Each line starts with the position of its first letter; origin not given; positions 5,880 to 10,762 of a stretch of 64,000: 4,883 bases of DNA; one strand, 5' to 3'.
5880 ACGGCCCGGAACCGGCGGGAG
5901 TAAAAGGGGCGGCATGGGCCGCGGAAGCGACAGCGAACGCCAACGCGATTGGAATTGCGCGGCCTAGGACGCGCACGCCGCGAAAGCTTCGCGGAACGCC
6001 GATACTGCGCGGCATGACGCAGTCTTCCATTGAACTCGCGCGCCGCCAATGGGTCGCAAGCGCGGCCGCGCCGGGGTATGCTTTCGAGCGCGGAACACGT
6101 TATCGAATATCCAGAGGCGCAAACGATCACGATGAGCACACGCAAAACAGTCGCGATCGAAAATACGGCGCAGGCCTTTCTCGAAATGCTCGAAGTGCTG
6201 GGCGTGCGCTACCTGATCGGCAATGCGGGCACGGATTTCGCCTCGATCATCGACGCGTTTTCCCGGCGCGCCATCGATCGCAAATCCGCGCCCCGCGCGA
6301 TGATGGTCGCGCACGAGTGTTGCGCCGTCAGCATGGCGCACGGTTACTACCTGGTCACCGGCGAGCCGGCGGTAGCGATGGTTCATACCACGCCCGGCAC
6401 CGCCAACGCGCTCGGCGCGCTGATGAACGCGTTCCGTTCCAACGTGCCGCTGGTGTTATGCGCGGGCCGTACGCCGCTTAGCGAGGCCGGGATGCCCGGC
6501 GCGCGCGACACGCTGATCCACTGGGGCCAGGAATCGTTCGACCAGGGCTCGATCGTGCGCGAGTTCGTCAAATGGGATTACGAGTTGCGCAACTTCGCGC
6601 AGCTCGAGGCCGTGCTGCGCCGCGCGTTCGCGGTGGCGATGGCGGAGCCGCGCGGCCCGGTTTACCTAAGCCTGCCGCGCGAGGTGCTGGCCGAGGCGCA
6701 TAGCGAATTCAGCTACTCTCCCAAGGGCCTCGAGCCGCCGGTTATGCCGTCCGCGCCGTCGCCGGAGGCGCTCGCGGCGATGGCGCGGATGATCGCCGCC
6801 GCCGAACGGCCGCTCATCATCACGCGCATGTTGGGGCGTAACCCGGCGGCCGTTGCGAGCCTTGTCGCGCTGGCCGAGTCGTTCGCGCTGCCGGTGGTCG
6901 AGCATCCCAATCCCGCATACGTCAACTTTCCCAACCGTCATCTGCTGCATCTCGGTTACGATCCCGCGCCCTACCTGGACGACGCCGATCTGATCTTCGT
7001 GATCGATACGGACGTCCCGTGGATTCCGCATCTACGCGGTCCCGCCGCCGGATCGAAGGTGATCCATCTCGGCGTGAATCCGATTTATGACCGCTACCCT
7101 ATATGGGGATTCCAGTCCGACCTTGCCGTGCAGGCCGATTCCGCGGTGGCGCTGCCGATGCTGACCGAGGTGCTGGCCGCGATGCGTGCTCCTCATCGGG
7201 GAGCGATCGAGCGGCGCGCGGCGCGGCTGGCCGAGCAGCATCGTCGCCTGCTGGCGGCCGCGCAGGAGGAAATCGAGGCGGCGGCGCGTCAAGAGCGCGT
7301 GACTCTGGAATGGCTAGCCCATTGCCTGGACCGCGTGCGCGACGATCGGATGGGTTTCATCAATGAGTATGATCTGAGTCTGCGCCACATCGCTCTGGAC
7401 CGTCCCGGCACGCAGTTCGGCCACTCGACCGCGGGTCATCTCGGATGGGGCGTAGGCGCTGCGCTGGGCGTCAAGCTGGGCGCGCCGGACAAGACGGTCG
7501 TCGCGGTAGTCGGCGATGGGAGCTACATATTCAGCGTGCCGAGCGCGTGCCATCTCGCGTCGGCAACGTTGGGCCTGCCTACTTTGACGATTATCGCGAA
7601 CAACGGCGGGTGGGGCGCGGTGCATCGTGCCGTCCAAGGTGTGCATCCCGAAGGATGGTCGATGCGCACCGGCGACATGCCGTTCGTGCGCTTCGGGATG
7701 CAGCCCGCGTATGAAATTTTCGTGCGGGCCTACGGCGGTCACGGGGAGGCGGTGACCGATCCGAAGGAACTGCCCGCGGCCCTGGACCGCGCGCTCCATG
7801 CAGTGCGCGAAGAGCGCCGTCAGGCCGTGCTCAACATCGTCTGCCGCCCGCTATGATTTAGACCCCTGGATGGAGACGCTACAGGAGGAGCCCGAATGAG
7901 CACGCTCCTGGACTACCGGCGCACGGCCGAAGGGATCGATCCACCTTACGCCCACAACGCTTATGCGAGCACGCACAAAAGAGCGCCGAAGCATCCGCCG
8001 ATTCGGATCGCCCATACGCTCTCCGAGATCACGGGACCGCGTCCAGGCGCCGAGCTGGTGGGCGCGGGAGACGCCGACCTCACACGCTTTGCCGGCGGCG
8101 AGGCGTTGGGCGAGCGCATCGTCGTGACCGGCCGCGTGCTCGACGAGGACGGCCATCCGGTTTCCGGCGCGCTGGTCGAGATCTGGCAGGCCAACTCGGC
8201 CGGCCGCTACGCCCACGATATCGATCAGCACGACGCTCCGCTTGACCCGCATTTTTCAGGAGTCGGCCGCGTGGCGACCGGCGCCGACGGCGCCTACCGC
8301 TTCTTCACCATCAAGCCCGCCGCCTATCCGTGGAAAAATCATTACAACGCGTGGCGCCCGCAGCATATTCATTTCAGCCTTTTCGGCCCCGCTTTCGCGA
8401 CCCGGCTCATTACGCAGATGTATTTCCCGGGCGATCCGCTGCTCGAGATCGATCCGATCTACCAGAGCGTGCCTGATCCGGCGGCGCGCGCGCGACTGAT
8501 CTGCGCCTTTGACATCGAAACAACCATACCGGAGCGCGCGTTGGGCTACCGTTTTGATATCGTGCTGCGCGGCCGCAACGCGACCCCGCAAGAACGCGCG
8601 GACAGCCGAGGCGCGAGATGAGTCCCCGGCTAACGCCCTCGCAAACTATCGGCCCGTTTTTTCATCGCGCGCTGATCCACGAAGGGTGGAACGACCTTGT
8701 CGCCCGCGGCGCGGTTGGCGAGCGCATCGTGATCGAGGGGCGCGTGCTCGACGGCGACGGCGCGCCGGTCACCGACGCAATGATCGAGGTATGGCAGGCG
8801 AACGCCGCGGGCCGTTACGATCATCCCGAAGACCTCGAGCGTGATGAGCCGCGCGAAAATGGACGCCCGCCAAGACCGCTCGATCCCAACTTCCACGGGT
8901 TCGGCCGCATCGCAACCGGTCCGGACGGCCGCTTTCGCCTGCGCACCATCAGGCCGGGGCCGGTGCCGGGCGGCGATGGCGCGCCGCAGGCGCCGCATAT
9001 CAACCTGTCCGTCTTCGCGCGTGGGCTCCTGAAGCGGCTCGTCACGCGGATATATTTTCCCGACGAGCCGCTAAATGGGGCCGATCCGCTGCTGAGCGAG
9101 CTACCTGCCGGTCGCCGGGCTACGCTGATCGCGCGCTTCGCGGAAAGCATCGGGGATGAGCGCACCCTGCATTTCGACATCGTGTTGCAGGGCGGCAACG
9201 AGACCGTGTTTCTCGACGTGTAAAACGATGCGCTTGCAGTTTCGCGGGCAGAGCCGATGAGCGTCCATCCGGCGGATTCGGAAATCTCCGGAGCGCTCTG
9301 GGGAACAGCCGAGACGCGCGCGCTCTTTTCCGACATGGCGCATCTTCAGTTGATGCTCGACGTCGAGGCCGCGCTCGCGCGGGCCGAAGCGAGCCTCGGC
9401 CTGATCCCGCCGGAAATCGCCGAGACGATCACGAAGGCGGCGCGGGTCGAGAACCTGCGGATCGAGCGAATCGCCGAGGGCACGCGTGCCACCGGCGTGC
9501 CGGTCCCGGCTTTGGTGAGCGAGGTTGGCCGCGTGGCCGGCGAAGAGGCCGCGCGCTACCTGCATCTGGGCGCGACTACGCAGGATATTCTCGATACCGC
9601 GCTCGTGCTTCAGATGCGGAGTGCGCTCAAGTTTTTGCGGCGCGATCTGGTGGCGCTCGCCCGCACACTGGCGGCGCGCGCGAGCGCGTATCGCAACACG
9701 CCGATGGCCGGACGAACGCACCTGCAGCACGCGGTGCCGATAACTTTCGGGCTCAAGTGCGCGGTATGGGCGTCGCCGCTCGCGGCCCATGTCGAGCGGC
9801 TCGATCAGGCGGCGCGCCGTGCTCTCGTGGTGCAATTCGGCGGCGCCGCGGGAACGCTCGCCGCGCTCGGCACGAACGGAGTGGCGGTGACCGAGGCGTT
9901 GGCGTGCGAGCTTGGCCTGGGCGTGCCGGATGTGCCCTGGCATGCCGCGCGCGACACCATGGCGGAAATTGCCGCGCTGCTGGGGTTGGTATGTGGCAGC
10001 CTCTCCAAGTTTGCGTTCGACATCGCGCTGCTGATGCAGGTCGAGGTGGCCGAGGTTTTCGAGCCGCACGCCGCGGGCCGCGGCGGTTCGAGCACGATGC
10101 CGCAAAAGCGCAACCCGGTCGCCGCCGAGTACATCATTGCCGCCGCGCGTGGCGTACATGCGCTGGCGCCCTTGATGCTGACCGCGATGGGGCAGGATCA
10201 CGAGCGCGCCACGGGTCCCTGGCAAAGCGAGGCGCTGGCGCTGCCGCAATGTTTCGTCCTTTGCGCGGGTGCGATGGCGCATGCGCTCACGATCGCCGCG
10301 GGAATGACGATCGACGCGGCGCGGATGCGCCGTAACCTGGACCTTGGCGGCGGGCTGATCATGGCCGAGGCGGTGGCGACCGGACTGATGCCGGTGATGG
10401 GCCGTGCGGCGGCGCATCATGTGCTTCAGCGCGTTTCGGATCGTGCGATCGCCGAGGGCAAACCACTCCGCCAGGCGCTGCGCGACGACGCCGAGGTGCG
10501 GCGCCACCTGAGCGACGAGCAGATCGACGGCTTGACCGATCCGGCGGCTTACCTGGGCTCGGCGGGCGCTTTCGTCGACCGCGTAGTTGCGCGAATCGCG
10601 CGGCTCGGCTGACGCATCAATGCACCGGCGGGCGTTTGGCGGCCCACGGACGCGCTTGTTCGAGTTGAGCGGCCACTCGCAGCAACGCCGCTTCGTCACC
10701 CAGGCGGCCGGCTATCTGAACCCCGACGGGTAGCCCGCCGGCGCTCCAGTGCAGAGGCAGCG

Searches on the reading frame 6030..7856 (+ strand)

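Call 54: search_protein_families(library=pfam, proteins=[window:6030-7856:+], max_evalue=0.0001)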
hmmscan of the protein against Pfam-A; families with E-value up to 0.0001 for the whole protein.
window:6030-7856:+ (608 aa): 3 families
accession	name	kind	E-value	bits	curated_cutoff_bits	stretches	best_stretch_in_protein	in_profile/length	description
PF02776.23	TPP_enzyme_N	-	3.2e-26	91.9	26.8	1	45-173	2-117/119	Thiamine pyrophosphate enzyme, N-terminal TPP binding domain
PF02775.26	TPP_enzyme_C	-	1.9e-21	76.8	21.9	1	452-600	11-148/151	Thiamine pyrophosphate enzyme, C-terminal TPP binding domain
PF00205.28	TPP_enzyme_M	-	1.9e-07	31.3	30.4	1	249-352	2-114/137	Thiamine pyrophosphate enzyme, central domain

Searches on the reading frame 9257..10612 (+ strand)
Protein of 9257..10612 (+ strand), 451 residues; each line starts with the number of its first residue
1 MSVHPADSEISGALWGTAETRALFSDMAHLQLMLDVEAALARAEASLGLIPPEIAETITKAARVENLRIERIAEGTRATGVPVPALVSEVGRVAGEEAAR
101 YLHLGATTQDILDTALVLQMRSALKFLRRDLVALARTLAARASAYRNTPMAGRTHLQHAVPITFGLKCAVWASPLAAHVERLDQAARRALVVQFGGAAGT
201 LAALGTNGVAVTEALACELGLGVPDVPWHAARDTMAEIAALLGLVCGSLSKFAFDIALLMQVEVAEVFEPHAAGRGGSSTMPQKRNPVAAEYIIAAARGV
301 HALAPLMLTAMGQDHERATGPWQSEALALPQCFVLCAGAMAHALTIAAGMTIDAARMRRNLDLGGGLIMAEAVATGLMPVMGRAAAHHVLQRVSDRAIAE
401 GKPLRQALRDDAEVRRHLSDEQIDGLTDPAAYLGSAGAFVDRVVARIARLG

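Call 54: search_protein_families(library=pfam, proteins=[window:9257-10612:+], max_evalue=0.0001)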
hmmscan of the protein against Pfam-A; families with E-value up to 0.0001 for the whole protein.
window:9257-10612:+ (451 aa): 2 families
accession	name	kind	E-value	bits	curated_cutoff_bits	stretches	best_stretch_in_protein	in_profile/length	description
PF00206.25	Lyase_1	-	2.9e-57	194.9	27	1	20-299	10-309/312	Lyase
PF10397.14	ADSL_C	-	2.9e-19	69.6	32.7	1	366-443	1-79/79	Adenylosuccinate lyase C-terminus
